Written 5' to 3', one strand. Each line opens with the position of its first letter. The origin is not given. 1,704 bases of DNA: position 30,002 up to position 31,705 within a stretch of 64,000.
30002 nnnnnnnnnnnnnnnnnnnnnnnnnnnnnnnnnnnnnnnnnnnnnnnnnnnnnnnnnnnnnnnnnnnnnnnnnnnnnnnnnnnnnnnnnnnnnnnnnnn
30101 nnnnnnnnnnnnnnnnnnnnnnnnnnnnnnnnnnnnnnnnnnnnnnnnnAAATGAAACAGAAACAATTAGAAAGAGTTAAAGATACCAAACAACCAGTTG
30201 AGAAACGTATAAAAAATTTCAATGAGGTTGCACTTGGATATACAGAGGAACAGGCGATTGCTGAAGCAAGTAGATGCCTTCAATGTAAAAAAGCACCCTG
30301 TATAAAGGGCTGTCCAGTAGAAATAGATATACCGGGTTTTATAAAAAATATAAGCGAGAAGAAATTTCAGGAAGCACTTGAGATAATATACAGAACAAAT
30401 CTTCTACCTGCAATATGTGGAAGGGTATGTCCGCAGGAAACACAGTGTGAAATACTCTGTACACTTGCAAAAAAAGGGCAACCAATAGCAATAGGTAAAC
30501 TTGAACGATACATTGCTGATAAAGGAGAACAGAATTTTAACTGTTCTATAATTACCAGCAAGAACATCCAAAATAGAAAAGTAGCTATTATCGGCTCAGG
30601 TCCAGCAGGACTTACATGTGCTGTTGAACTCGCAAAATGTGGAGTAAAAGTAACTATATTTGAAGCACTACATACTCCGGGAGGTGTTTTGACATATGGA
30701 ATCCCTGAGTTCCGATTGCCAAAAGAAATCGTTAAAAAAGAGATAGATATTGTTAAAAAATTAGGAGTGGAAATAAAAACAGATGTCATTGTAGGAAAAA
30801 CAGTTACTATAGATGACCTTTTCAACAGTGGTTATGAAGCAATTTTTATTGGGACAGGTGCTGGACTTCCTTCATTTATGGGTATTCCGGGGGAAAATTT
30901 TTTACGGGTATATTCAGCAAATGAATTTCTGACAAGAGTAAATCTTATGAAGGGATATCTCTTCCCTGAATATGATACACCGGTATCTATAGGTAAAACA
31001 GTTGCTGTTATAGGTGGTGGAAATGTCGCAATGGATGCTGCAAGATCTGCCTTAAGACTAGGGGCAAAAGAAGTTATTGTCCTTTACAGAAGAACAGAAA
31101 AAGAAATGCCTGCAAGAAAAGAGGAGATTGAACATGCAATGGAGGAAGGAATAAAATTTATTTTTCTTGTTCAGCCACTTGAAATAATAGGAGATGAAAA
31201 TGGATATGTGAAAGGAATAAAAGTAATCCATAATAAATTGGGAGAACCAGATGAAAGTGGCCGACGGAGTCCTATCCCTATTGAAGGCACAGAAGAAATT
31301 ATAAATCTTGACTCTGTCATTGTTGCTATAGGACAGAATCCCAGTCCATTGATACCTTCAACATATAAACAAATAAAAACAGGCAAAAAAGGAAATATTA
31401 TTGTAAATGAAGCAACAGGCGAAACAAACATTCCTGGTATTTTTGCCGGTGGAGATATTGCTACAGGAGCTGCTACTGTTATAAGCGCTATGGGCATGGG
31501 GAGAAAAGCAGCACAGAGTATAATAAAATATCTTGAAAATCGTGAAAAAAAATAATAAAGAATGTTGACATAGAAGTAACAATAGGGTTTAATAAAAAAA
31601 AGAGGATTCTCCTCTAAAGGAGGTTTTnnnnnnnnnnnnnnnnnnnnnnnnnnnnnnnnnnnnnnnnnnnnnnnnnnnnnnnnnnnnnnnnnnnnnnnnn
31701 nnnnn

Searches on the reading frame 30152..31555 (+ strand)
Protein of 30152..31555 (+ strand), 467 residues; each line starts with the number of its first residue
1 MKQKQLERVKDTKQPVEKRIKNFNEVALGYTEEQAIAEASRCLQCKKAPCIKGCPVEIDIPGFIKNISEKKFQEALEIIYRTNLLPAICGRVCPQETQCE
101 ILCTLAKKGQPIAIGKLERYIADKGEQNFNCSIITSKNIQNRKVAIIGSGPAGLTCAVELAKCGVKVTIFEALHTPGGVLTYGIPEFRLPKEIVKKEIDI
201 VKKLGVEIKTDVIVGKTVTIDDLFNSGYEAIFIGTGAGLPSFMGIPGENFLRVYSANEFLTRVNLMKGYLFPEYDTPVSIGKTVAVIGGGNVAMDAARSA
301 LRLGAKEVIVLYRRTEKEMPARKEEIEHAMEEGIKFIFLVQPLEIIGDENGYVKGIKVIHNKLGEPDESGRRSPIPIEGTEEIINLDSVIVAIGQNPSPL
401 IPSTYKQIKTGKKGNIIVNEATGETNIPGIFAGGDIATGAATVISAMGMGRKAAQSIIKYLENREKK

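Call 42: search_protein_families(library=pfam, proteins=[window:30152-31555:+], max_evalue=0.0001)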
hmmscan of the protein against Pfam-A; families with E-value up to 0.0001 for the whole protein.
window:30152-31555:+ (467 aa): 15 families
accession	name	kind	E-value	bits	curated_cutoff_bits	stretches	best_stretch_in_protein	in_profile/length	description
PF14691.11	Fer4_20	-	7.2e-45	151.9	25.8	1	19-127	1-110/113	Dihydroprymidine dehydrogenase domain II, 4Fe-4S cluster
PF07992.20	Pyr_redox_2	-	3.1e-39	135.6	26.1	1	143-450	2-291/291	Pyridine nucleotide-disulphide oxidoreductase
PF13738.12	Pyr_redox_3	-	1.1e-16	61.5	30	1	281-434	164-305/305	Pyridine nucleotide-disulphide oxidoreductase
PF00070.33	Pyr_redox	-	7.6e-11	42.8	22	1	284-358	2-79/82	Pyridine nucleotide-disulphide oxidoreductase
PF13450.12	NAD_binding_8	-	9.2e-09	35.9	21.9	1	146-180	1-35/68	NAD(P)-binding Rossmann-like domain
PF01262.27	AlaDh_PNT_C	-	2.7e-08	34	23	0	254-328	3-69/214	Alanine dehydrogenase/PNT, C-terminal domain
PF12831.13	FAD_oxidored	-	4e-08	33.4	27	1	144-184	2-42/416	FAD dependent oxidoreductase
PF13241.12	NAD_binding_7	-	1e-07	32.9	22.1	0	281-330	7-59/104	Putative NAD(P)-binding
PF01946.23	Thi4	-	1.6e-07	31.2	26.2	1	138-208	14-84/235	Thi4 family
PF03486.20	HI0933_like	-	8.2e-07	29.1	50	1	143-177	2-36/244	HI0933-like protein Rossmann domain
PF01494.25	FAD_binding_3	-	1.5e-06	28.2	22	1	143-174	3-34/349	FAD binding domain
PF01266.30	DAO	-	2.4e-06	27.8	27.9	1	143-177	1-35/353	FAD dependent oxidoreductase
PF00890.30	FAD_binding_2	-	4.2e-06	26.6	20.4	1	144-176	2-34/414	FAD binding domain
PF02826.25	2-Hacid_dh_C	-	7.5e-06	25.9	25.1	0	281-330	36-89/178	D-isomer specific 2-hydroxyacid dehydrogenase, NAD binding domain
PF01134.28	GIDA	-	7.8e-05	22.3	22.1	0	143-173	1-29/391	Glucose inhibited division protein A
